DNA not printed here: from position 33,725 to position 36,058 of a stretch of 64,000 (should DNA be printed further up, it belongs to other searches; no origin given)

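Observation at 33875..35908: Tri-functional chorismate mutase / prephenate dehydratase-ACT / type I-beta DAHP synthase fusion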

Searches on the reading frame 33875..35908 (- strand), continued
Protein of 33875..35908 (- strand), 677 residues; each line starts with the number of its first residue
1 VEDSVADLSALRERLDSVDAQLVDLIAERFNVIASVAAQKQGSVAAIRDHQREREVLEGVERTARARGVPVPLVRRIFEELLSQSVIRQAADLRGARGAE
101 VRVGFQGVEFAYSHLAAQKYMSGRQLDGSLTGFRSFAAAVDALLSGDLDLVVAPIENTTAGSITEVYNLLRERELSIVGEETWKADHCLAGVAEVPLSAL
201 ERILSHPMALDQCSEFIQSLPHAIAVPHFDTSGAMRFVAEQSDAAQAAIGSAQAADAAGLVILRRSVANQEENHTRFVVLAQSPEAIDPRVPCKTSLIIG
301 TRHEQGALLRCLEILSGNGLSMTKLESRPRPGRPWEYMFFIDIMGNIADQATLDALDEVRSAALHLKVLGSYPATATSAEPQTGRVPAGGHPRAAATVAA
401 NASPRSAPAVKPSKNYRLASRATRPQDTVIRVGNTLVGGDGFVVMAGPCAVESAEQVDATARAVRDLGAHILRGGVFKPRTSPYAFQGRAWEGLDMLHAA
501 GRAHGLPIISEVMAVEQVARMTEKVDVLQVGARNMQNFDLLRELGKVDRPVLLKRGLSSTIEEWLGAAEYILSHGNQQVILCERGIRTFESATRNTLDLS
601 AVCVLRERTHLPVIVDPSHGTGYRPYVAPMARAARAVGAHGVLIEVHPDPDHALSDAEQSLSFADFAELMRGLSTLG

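Call 6: find_homologous_proteins(query=window:33875-35908:-, max_evalue=1e-20)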
Query window:33875-35908:- (677 aa): 1770 proteins with E <= 1e-20 among 8000 candidates; the best 120 are listed.
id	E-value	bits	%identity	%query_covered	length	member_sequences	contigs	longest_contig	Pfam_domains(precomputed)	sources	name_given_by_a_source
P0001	0.0e+0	1480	100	100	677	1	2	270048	PF03102.21,PF00800.24,PF00793.27,PF01817.27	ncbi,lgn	ncbi:MAG: bifunctional 3-deoxy-7-phosphoheptulonate synthase/chorismate mutase [Candidatus Dormibact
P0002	0.0e+0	1204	81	100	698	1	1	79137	PF03102.21,PF00800.24,PF00793.27,PF01817.27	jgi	jgi:chorismate mutase/prephenate dehydratase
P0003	0.0e+0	1180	78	99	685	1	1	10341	PF03102.21,PF00800.24,PF00793.27,PF01817.27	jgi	-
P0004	0.0e+0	1063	72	100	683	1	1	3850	PF03102.21,PF00800.24,PF00793.27,PF01817.27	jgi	jgi:chorismate mutase/prephenate dehydratase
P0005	0.0e+0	1017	69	99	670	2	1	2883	PF03102.21,PF00800.24,PF00793.27,PF01817.27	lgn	-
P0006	7.2e-290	981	67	99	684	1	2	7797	PF03102.21,PF00800.24,PF00793.27,PF01817.27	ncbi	ncbi:MAG: bifunctional 3-deoxy-7-phosphoheptulonate synthase/chorismate mutase [Mycobacteriales bact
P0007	4.2e-287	972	66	100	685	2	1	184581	PF03102.21,PF00800.24,PF00793.27,PF01817.27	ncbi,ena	-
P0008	4.4e-286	969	66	99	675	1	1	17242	PF03102.21,PF00800.24,PF00793.27,PF01817.27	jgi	jgi:chorismate mutase/prephenate dehydratase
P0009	2.4e-285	966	66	100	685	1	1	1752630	PF03102.21,PF00800.24,PF00793.27,PF01817.27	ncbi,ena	-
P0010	6.6e-285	965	66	99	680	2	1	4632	PF03102.21,PF00800.24,PF00793.27,PF01817.27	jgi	-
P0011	6.8e-285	965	66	99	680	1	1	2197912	PF03102.21,PF00800.24,PF00793.27,PF01817.27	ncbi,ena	-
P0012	1.3e-284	964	66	99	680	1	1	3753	PF03102.21,PF00800.24,PF00793.27,PF01817.27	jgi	jgi:chorismate mutase / prephenate dehydratase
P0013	2.8e-284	963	67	99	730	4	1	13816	PF03102.21,PF00800.24,PF00793.27,PF01817.27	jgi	-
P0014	3.2e-284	963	66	99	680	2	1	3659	PF03102.21,PF00800.24,PF00793.27,PF01817.27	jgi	jgi:chorismate mutase / prephenate dehydratase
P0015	4.3e-284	962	67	99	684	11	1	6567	PF03102.21,PF00800.24,PF00793.27,PF01817.27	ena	-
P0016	9.1e-284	961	66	99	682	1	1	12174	PF03102.21,PF00800.24,PF00793.27,PF01817.27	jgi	jgi:chorismate mutase/prephenate dehydratase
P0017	1.2e-283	961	66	99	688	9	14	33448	PF03102.21,PF00800.24,PF00793.27,PF01817.27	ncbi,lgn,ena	-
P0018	5.5e-283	959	66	99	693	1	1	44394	PF03102.21,PF00800.24,PF00793.27,PF01817.27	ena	-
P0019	1.0e-282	958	65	100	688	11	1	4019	PF03102.21,PF00800.24,PF00793.27,PF01817.27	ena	-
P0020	1.4e-282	957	66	100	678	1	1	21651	PF03102.21,PF00800.24,PF00793.27,PF01817.27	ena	-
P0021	1.7e-282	957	65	99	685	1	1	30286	PF03102.21,PF00800.24,PF00793.27,PF01817.27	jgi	jgi:chorismate mutase/prephenate dehydratase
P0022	2.5e-282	956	66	99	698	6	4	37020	PF03102.21,PF00800.24,PF00793.27,PF01817.27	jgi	jgi:chorismate mutase/prephenate dehydratase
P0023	3.4e-282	956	67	98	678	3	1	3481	PF03102.21,PF00800.24,PF00793.27,PF01817.27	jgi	jgi:chorismate mutase/prephenate dehydratase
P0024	4.0e-282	956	65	100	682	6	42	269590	PF03102.21,PF00800.24,PF00793.27,PF01817.27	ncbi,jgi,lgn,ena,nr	ncbi:MAG: bifunctional 3-deoxy-7-phosphoheptulonate synthase/chorismate mutase [Streptosporangiaceae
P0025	9.3e-282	955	66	99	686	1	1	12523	PF03102.21,PF00800.24,PF00793.27,PF01817.27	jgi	jgi:3-deoxy-7-phosphoheptulonate synthase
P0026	1.1e-281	954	66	99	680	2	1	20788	PF03102.21,PF00800.24,PF00793.27,PF01817.27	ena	-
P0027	2.3e-281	953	66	99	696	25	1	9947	PF03102.21,PF00800.24,PF00793.27,PF01817.27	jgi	-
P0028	3.9e-281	952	66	99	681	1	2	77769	PF03102.21,PF00800.24,PF00793.27,PF01817.27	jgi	jgi:chorismate mutase/prephenate dehydratase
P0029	5.6e-281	952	67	99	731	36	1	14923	PF03102.21,PF00800.24,PF00793.27,PF01817.27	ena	-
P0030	6.7e-281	952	66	99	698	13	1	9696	PF03102.21,PF00800.24,PF00793.27,PF01817.27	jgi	jgi:chorismate mutase / prephenate dehydratase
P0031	7.8e-281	951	66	99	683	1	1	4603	PF03102.21,PF00800.24,PF00793.27,PF01817.27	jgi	jgi:chorismate mutase/prephenate dehydratase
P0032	8.8e-281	951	66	99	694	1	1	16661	PF03102.21,PF00800.24,PF00793.27,PF01817.27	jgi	jgi:chorismate mutase / prephenate dehydratase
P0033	9.1e-281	951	66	98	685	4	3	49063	PF03102.21,PF00800.24,PF00793.27,PF01817.27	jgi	jgi:chorismate mutase/prephenate dehydratase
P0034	1.1e-280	951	66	99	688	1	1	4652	PF03102.21,PF00800.24,PF00793.27,PF01817.27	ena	-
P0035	1.5e-280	951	67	98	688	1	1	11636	PF03102.21,PF00800.24,PF00793.27,PF01817.27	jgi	-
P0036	2.1e-280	950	66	99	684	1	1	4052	PF03102.21,PF00800.24,PF00793.27,PF01817.27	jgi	jgi:chorismate mutase/prephenate dehydratase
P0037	2.2e-280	950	66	99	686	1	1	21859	PF03102.21,PF00800.24,PF00793.27,PF01817.27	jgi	jgi:chorismate mutase / prephenate dehydratase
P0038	4.4e-280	949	65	99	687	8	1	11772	PF03102.21,PF00800.24,PF00793.27,PF01817.27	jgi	-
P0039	6.0e-280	949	66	99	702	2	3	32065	PF03102.21,PF00800.24,PF00793.27,PF01817.27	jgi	-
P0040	6.0e-280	949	66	100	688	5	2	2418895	PF03102.21,PF00800.24,PF00793.27,PF01817.27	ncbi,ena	-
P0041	7.3e-280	948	65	99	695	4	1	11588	PF03102.21,PF00800.24,PF00793.27,PF01817.27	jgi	jgi:chorismate mutase / prephenate dehydratase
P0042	7.6e-280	948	66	99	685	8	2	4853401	PF03102.21,PF00800.24,PF00793.27,PF01817.27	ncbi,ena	-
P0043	7.8e-280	948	65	99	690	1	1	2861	PF03102.21,PF00800.24,PF00793.27,PF01817.27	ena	-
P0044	1.8e-279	947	65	100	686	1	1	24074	PF03102.21,PF00800.24,PF00793.27,PF01817.27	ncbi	-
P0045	2.1e-279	947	65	99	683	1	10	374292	PF03102.21,PF00800.24,PF00793.27,PF01817.27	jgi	jgi:chorismate mutase/prephenate dehydratase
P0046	2.2e-279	947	65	100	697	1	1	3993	PF00800.24,PF00793.27,PF01817.27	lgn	-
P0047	2.3e-279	947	65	99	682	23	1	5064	PF03102.21,PF00800.24,PF00793.27,PF01817.27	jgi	jgi:chorismate mutase / prephenate dehydratase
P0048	3.4e-279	946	66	99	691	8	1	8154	PF03102.21,PF00800.24,PF00793.27,PF01817.27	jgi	jgi:chorismate mutase/prephenate dehydratase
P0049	3.8e-279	946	66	98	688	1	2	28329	PF03102.21,PF00800.24,PF00793.27,PF01817.27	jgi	jgi:chorismate mutase / prephenate dehydratase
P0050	4.1e-279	946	68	99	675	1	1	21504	PF03102.21,PF00800.24,PF00793.27,PF01817.27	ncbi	-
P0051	4.8e-279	946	66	100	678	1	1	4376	PF03102.21,PF00800.24,PF00793.27,PF01817.27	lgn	-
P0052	5.7e-279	945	66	99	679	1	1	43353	PF03102.21,PF00800.24,PF00793.27,PF01817.27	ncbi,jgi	jgi:chorismate mutase/prephenate dehydratase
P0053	5.8e-279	945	66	100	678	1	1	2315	PF03102.21,PF00800.24,PF00793.27,PF01817.27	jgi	jgi:chorismate mutase/prephenate dehydratase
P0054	7.8e-279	945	66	99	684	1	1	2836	PF03102.21,PF00800.24,PF00793.27,PF01817.27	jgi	jgi:chorismate mutase/prephenate dehydratase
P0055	8.6e-279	945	65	100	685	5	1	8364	PF03102.21,PF00800.24,PF00793.27,PF01817.27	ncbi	-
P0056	1.1e-278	944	65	99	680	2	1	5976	PF03102.21,PF00800.24,PF00793.27,PF01817.27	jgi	-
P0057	1.8e-278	944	66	100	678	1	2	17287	PF03102.21,PF00800.24,PF00793.27,PF01817.27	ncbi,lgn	-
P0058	2.2e-278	943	65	99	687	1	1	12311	PF03102.21,PF00800.24,PF00793.27,PF01817.27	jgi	jgi:3-deoxy-7-phosphoheptulonate synthase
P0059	2.2e-278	943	66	99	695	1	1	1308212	PF03102.21,PF00800.24,PF00793.27,PF01817.27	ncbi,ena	-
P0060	2.5e-278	943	66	99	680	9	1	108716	PF03102.21,PF00800.24,PF00793.27,PF01817.27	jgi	-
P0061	2.6e-278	943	66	99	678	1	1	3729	PF03102.21,PF00800.24,PF00793.27,PF01817.27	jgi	jgi:chorismate mutase/prephenate dehydratase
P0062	2.6e-278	943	65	100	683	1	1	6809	PF03102.21,PF00800.24,PF00793.27,PF01817.27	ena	-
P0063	3.2e-278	943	66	98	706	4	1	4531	PF03102.21,PF00800.24,PF00793.27,PF01817.27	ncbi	-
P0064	4.3e-278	942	66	100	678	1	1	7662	PF03102.21,PF00800.24,PF00793.27,PF01817.27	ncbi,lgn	-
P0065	4.5e-278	942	66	99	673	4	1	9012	PF03102.21,PF00800.24,PF00793.27,PF01817.27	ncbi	ncbi:MAG: bifunctional 3-deoxy-7-phosphoheptulonate synthase/chorismate mutase [Mycobacterium leprae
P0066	5.0e-278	942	66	99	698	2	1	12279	PF03102.21,PF00800.24,PF00793.27,PF01817.27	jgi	jgi:chorismate mutase / prephenate dehydratase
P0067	7.0e-278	942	64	99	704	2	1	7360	PF03102.21,PF00800.24,PF00793.27,PF01817.27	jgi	jgi:3-deoxy-7-phosphoheptulonate synthase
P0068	7.3e-278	942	66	99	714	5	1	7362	PF03102.21,PF00800.24,PF00793.27,PF01817.27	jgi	jgi:chorismate mutase/prephenate dehydratase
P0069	7.5e-278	942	66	100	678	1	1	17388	PF03102.21,PF00800.24,PF00793.27,PF01817.27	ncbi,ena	-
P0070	8.3e-278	941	66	100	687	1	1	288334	PF03102.21,PF00800.24,PF00793.27,PF01817.27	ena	-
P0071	8.5e-278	941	66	100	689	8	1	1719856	PF03102.21,PF00800.24,PF00793.27,PF01817.27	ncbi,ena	-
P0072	8.6e-278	941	65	98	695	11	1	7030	PF03102.21,PF00800.24,PF00793.27,PF01817.27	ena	-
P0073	9.5e-278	941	65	99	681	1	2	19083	PF03102.21,PF00800.24,PF00793.27,PF01817.27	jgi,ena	-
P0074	1.0e-277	941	65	100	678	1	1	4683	PF03102.21,PF00800.24,PF00793.27,PF01817.27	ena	-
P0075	1.1e-277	941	66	99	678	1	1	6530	PF03102.21,PF00800.24,PF00793.27,PF01817.27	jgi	jgi:chorismate mutase/prephenate dehydratase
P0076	1.6e-277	941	64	100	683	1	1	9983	PF03102.21,PF00800.24,PF00793.27,PF01817.27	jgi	jgi:chorismate mutase/prephenate dehydratase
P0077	1.8e-277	940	65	99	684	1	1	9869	PF00800.24,PF00793.27,PF01817.27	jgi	jgi:chorismate mutase/prephenate dehydratase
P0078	2.1e-277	940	65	99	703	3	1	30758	PF03102.21,PF00800.24,PF00793.27,PF01817.27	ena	-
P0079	2.2e-277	940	64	100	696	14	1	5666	PF03102.21,PF00800.24,PF00793.27,PF01817.27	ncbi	-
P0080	3.0e-277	940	65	99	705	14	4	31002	PF00800.24,PF00793.27,PF01817.27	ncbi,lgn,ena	-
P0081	3.3e-277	939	65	100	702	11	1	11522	PF00800.24,PF00793.27,PF01817.27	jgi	jgi:chorismate mutase/prephenate dehydratase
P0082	3.5e-277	939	65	100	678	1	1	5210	PF03102.21,PF00800.24,PF00793.27,PF01817.27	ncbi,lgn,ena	-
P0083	3.9e-277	939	65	100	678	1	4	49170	PF03102.21,PF00800.24,PF00793.27,PF01817.27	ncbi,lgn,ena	-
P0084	5.2e-277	939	66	99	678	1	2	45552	PF03102.21,PF00800.24,PF00793.27,PF01817.27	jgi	jgi:chorismate mutase/prephenate dehydratase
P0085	6.4e-277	939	66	99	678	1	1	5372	PF03102.21,PF00800.24,PF00793.27,PF01817.27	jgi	jgi:chorismate mutase/prephenate dehydratase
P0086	7.6e-277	938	65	99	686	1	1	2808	PF03102.21,PF00800.24,PF00793.27,PF01817.27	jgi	jgi:chorismate mutase / prephenate dehydratase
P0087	8.0e-277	938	65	100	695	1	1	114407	PF00800.24,PF00793.27,PF01817.27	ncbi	-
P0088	8.8e-277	938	64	100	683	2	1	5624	PF03102.21,PF00800.24,PF00793.27,PF01817.27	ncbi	-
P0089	1.2e-276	938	64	100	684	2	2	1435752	PF03102.21,PF00800.24,PF00793.27,PF01817.27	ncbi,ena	-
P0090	1.3e-276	938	64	100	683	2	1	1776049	PF03102.21,PF00800.24,PF00793.27,PF01817.27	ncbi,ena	-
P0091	1.3e-276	938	64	100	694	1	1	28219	PF03102.21,PF00800.24,PF00793.27,PF01817.27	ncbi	-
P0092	1.9e-276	937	65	99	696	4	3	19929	PF03102.21,PF00800.24,PF00793.27,PF01817.27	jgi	jgi:chorismate mutase / prephenate dehydratase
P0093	2.1e-276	937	65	99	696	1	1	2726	PF03102.21,PF00800.24,PF00793.27,PF01817.27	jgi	-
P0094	2.3e-276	937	64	100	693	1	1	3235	PF03102.21,PF00800.24,PF00793.27,PF01817.27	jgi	jgi:chorismate mutase/prephenate dehydratase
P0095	2.4e-276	937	65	98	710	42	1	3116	PF03102.21,PF00800.24,PF00793.27,PF01817.27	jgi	jgi:chorismate mutase/prephenate dehydratase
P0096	3.1e-276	936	65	100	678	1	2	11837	PF03102.21,PF00800.24,PF00793.27,PF01817.27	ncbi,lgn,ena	-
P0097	4.1e-276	936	64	100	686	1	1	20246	PF03102.21,PF00800.24,PF00793.27,PF01817.27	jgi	-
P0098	4.3e-276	936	65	99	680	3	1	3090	PF03102.21,PF00800.24,PF00793.27,PF01817.27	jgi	jgi:chorismate mutase / prephenate dehydratase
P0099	4.5e-276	936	66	99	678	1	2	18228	PF03102.21,PF00800.24,PF00793.27,PF01817.27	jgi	jgi:chorismate mutase/prephenate dehydratase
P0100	4.5e-276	936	64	100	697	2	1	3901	PF03102.21,PF00800.24,PF00793.27,PF01817.27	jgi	jgi:chorismate mutase / prephenate dehydratase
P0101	4.9e-276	936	64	100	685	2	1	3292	PF03102.21,PF00800.24,PF00793.27,PF01817.27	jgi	-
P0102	5.2e-276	936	64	99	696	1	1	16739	PF03102.21,PF00800.24,PF00793.27,PF01817.27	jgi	jgi:chorismate mutase / prephenate dehydratase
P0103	6.3e-276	935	64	99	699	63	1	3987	PF03102.21,PF00800.24,PF00793.27,PF01817.27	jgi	jgi:chorismate mutase/prephenate dehydratase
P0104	6.9e-276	935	65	100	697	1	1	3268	PF03102.21,PF00800.24,PF00793.27,PF01817.27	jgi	jgi:chorismate mutase / prephenate dehydratase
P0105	6.9e-276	935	64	100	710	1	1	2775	PF03102.21,PF00800.24,PF00793.27,PF01817.27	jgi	jgi:chorismate mutase / prephenate dehydratase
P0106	7.0e-276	935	64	100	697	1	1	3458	PF03102.21,PF00800.24,PF00793.27,PF01817.27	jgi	jgi:chorismate mutase / prephenate dehydratase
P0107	7.8e-276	935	65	99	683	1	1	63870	PF03102.21,PF00800.24,PF00793.27,PF01817.27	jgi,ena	-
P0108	9.1e-276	935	65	99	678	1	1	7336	PF03102.21,PF00800.24,PF00793.27,PF01817.27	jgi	jgi:chorismate mutase/prephenate dehydratase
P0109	9.6e-276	935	65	99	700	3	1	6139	PF03102.21,PF00800.24,PF00793.27,PF01817.27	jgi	-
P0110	1.1e-275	934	64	100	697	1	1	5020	PF03102.21,PF00800.24,PF00793.27,PF01817.27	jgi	jgi:chorismate mutase/prephenate dehydratase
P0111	1.2e-275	934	64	100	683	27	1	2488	PF03102.21,PF00800.24,PF00793.27,PF01817.27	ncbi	-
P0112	1.8e-275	934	65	100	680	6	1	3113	PF03102.21,PF00800.24,PF00793.27,PF01817.27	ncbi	-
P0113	1.8e-275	934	65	99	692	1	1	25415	PF03102.21,PF00800.24,PF00793.27,PF01817.27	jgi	jgi:chorismate mutase / prephenate dehydratase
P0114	2.2e-275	933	65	100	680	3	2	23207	PF03102.21,PF00800.24,PF00793.27,PF01817.27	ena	-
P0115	2.3e-275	933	64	99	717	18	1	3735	PF03102.21,PF00800.24,PF00793.27,PF01817.27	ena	-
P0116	2.4e-275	933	64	100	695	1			PF03102.21,PF00800.24,PF00793.27,PF01817.27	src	-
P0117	2.4e-275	933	65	99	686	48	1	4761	PF03102.21,PF00800.24,PF00793.27,PF01817.27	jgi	-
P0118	2.5e-275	933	65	99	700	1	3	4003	PF03102.21,PF00800.24,PF00793.27,PF01817.27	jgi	jgi:chorismate mutase/prephenate dehydratase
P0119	2.6e-275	933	65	100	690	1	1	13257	PF03102.21,PF00800.24,PF00793.27,PF01817.27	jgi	jgi:chorismate mutase / prephenate dehydratase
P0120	3.1e-275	933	66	99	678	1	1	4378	PF03102.21,PF00800.24,PF00793.27,PF01817.27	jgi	-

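Call 15: find_related_loci(query=A1, collection=genome_contigs, flank=6000)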
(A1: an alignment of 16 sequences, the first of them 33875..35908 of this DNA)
Query A1 (677 aa) in genome_contigs; peptide patterns used: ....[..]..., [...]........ (x = any residue, [..] = any of these).
599 stretches matched a pattern (row limit reached: there are more); 476 encode a relative of the query (tblastn E <= 1e-3); the best 80 are kept; 80 distinct loci.
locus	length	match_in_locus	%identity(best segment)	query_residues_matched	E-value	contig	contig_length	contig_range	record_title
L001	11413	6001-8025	65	1-674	0e+0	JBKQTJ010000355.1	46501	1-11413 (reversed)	MAG: Streptosporangiaceae bacterium isolate MHr2D2E2F__bin_106 MHr2D2E2F_000000346355, whole genome shotgun sequence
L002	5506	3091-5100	66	7-676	0e+0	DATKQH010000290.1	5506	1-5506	MAG TPA_asm: Streptosporangiaceae bacterium isolate SMAG_U13997 k141_961081, whole genome shotgun sequence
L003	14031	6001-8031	64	1-676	0e+0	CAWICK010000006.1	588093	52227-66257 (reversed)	MAG: uncultured Actinomycetota bacterium isolate MFD00731.bin.2.142 genome assembly, contig: contig_34639, whole genome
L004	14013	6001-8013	65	8-676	0e+0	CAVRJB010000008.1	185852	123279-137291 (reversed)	MAG: uncultured Acidobacteriota bacterium isolate MFD05942.bin.2.349 genome assembly, contig: contig_39828, whole genome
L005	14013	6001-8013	65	7-676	0e+0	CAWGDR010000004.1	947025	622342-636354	MAG: uncultured Acidobacteriota bacterium isolate MFD02199.bin.2.63 genome assembly, contig: contig_14546, whole genome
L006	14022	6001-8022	65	3-676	0e+0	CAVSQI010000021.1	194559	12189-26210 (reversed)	MAG: uncultured Actinomycetota bacterium isolate MFD05841.bin.1.191 genome assembly, contig: contig_94871, whole genome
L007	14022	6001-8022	65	3-676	0e+0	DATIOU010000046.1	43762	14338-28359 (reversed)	MAG TPA_asm: Streptosporangiaceae bacterium isolate SMAG_U15832 k141_317243, whole genome shotgun sequence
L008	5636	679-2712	65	7-676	0e+0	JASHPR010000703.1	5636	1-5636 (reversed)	MAG: Streptosporangiaceae bacterium isolate JOPF054 JOPF_A10C_contig_295237, whole genome shotgun sequence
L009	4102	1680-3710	63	1-676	0e+0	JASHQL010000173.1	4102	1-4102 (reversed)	MAG: Streptosporangiaceae bacterium isolate JOPF074 JOPF_N14C_contig_88822, whole genome shotgun sequence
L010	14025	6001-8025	63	1-674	0e+0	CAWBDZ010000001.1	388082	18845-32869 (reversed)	MAG: uncultured Actinomycetota bacterium isolate MFD00731.bin.1.245 genome assembly, contig: contig_13747, whole genome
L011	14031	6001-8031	66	1-677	0e+0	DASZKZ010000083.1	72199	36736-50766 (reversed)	MAG TPA_asm: Candidatus Dormiibacterota bacterium isolate SMAG_U5851 k141_3480194, whole genome shotgun sequence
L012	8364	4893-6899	65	7-676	0e+0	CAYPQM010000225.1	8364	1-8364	MAG TPA_asm: uncultured Streptosporangiaceae bacterium isolate binchicken_co241_145 genome assembly, contig: NODE_9086_l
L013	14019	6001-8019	66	7-676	0e+0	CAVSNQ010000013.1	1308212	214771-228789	MAG: uncultured Actinomycetota bacterium isolate MFD03399.bin.1.157 genome assembly, contig: contig_4228, whole genome s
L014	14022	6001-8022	62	7-674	0e+0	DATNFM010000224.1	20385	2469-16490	MAG TPA_asm: Streptosporangiaceae bacterium isolate SMAG_U11295 k141_762182, whole genome shotgun sequence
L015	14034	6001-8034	64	7-673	0e+0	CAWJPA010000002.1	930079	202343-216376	MAG: uncultured Actinomycetota bacterium isolate MFD04463.bin.1.235 genome assembly, contig: contig_31359, whole genome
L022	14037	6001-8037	61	2-674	0e+0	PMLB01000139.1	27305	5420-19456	MAG: Myxococcales bacterium isolate fen_1121 73.20120600_E1D.21_contig_10744, whole genome shotgun sequence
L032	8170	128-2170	61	2-674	0e+0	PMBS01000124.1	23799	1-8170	MAG: Myxococcales bacterium isolate fen_1144 73.20120700_E3M.35_contig_14670, whole genome shotgun sequence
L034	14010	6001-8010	59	2-673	0e+0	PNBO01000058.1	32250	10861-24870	MAG: Myxococcales bacterium isolate fen_1138 73.20120700_E3M.16_contig_44133, whole genome shotgun sequence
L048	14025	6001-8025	52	8-673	0e+0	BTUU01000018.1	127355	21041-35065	MAG: Planctomycetota bacterium AMX-MBFR-47 DNA, sequence18, whole genome shotgun sequence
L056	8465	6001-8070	49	5-676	0e+0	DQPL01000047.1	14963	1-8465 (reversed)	MAG TPA_asm: Gemmatimonadetes bacterium isolate SZUA-1190 k95_368951, whole genome shotgun sequence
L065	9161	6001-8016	47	5-676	0e+0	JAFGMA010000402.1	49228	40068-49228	MAG: candidate division KSB1 bacterium isolate Zod_Metabat.436 k87_13212573, whole genome shotgun sequence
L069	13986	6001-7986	45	7-673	4e-168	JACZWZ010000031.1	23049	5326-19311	MAG: Acidobacteria bacterium isolate B22D1T2 B22D1T2_NODE467, whole genome shotgun sequence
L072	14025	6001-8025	49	2-677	0e+0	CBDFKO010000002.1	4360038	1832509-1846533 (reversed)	MAG: Acidobacteriota bacterium isolate 56443360-9f90-4b44-89ee-e98ee14cdcc8 genome assembly, contig: contig_2, whole gen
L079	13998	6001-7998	38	8-673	3e-140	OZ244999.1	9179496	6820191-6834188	MAG: Planctomycetota bacterium isolate 5a0c312b-e6f1-480a-aa4e-ac94299b485f genome assembly, chromosome: 1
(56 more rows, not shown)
